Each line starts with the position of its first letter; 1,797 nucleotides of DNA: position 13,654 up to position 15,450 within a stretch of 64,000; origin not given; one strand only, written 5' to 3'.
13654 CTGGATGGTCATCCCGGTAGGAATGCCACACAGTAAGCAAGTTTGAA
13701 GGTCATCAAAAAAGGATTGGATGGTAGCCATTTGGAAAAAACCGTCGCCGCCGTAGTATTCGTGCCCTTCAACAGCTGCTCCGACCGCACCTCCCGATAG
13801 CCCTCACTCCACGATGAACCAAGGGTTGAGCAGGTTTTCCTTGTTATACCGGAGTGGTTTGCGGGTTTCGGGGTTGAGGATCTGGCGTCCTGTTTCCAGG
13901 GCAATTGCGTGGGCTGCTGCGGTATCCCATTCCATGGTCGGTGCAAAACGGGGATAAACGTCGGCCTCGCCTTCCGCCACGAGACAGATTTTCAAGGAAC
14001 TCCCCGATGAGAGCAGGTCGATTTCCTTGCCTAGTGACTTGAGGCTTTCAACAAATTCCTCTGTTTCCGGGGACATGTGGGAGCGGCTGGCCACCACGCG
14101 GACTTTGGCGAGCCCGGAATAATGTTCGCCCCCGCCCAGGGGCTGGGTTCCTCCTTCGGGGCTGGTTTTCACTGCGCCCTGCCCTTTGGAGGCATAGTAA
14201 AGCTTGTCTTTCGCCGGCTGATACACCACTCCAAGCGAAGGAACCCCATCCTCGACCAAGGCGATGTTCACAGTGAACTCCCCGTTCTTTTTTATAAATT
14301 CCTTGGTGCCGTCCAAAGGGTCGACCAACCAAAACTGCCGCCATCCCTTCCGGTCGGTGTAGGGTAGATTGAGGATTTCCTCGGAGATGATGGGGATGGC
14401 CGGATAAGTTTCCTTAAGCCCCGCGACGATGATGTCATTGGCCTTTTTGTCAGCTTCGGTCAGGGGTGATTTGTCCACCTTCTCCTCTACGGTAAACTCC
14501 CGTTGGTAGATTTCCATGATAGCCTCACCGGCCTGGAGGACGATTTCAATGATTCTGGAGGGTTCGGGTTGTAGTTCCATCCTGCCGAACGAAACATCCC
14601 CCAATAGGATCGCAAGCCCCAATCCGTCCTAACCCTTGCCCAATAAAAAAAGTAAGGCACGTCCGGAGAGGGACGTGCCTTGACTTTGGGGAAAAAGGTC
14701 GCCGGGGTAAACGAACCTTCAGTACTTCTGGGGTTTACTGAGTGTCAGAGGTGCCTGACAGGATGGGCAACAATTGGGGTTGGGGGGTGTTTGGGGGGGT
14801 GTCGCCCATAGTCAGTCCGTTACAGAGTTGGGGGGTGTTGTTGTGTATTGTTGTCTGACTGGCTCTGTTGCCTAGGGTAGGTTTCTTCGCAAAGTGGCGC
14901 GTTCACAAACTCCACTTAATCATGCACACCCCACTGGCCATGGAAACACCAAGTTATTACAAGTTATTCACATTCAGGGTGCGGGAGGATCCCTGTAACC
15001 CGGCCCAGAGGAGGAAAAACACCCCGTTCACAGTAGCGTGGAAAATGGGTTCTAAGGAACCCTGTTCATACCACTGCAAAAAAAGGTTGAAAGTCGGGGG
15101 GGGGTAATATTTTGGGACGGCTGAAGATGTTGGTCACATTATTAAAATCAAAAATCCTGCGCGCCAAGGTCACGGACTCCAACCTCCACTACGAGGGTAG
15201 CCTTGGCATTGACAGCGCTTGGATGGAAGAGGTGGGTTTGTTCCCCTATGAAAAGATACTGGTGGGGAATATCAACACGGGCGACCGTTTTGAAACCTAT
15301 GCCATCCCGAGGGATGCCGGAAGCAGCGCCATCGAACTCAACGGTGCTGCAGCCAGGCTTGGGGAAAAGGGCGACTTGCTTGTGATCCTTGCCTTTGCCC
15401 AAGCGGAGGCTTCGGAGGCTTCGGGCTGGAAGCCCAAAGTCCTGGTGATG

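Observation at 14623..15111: Gene-free spacer of about 490 bp with an orphan minus-strand terminator and stacked hairpins just upstream of cysQ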

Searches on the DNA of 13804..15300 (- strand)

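Call 4: search_rna_families(source=window, start=14400, end=15300, threshold=evalue, max_evalue=10, show_alignments=3)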
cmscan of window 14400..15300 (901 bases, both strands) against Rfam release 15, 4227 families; matches with E-value up to 10: 5.
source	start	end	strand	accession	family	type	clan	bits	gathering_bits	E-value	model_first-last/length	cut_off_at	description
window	14737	14834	+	RF02151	MIMT1_1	Gene; lncRNA;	-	18.2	45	0.8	1-88/88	no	MER1 repeat containing imprinted transcript 1 conserved region 1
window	15030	15075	-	RF04075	mir-1545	Gene; miRNA;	-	16.9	78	1.2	1-58/58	no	mir-1545 microRNA precursor family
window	14505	14551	-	RF01706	Gut-1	Gene; sRNA;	-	16.6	50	2.8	1-77/77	no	Gut-1 RNA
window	14564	14693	-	RF01881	Xist_exon4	Gene; lncRNA;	-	16.1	100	0.7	1-126/126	no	X-chromosome inactivation gene exon 4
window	14684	14697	+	RF00180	REN-SRE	Cis-reg;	-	11.4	41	9.8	4-17/37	no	Renin stability regulatory element (REN-SRE)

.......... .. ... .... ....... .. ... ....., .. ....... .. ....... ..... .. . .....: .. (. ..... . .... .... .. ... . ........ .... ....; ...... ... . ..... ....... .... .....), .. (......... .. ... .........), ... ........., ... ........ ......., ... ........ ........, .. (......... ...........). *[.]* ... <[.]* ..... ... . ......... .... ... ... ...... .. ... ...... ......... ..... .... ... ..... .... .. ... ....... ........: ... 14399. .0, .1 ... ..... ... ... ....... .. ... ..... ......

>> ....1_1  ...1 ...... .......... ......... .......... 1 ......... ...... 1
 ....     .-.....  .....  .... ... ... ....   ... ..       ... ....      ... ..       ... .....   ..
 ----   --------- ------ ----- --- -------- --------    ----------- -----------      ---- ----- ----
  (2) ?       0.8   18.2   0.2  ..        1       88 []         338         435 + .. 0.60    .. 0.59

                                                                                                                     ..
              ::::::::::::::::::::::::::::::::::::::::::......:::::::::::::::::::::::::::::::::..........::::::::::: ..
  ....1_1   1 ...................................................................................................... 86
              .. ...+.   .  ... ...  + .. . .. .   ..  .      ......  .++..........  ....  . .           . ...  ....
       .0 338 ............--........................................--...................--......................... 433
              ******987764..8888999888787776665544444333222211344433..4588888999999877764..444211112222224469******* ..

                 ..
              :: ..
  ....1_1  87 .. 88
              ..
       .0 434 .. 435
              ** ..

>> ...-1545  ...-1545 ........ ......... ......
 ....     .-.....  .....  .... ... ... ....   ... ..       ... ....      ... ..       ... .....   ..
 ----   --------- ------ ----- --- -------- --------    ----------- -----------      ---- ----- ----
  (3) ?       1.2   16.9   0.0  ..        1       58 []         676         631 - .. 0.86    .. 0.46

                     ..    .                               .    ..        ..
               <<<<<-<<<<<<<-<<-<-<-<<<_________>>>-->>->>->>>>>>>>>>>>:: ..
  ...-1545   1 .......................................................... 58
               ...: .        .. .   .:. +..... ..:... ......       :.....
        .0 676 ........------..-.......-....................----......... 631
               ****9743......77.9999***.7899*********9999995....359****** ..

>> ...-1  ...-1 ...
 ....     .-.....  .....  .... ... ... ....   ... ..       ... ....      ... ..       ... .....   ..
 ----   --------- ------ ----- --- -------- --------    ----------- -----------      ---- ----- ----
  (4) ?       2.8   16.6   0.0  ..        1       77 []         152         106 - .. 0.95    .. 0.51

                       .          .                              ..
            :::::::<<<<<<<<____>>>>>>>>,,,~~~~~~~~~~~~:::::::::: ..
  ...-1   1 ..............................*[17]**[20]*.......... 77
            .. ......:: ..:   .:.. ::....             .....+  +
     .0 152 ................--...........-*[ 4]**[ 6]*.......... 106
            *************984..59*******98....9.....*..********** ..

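Call 50: search_rna_families(sources=[L082, L084, L092, L098, L099, L104, L114], threshold=gathering)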
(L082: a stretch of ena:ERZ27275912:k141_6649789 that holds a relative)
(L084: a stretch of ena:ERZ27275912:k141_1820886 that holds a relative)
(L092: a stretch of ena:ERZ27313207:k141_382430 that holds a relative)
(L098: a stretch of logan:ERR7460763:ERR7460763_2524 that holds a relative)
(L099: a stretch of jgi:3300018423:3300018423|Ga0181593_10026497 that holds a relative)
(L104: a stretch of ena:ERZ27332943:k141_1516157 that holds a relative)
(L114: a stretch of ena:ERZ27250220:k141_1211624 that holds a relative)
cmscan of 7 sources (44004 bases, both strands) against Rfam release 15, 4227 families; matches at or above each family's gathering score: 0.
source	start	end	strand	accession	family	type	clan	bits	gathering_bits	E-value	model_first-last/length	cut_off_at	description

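Call 70: search_rna_families(sources=[L082, L092, L098, L104, L114], threshold=evalue, max_evalue=5)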
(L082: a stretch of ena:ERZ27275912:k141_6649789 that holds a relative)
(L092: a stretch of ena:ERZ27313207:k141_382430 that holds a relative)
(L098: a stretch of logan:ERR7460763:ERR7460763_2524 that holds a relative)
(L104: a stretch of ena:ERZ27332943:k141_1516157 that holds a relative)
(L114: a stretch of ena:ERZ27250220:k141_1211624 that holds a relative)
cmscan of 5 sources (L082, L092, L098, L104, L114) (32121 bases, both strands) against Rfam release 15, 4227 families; matches with E-value up to 5: 2.
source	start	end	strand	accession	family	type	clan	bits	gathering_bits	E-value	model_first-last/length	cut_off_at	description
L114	2369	2493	+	RF02456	Diantho_3_UTR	Cis-reg;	-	21.8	100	0.25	1-205/205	no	Dianthovirus RNA2 3'UTR stem loops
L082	2340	2398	-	RF02673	scr4677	Gene; sRNA;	-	15.7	41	3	17-75/246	no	Streptomyces sRNA 4677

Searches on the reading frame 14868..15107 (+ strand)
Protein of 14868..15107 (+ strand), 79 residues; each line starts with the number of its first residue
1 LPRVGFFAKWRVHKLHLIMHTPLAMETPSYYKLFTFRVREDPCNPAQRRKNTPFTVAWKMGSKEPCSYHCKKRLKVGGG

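Call 9: search_protein_families(library=pfam, proteins=[window:14868-15107:+])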
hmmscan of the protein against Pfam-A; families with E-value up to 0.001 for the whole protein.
window:14868-15107:+ (79 aa): 0 families
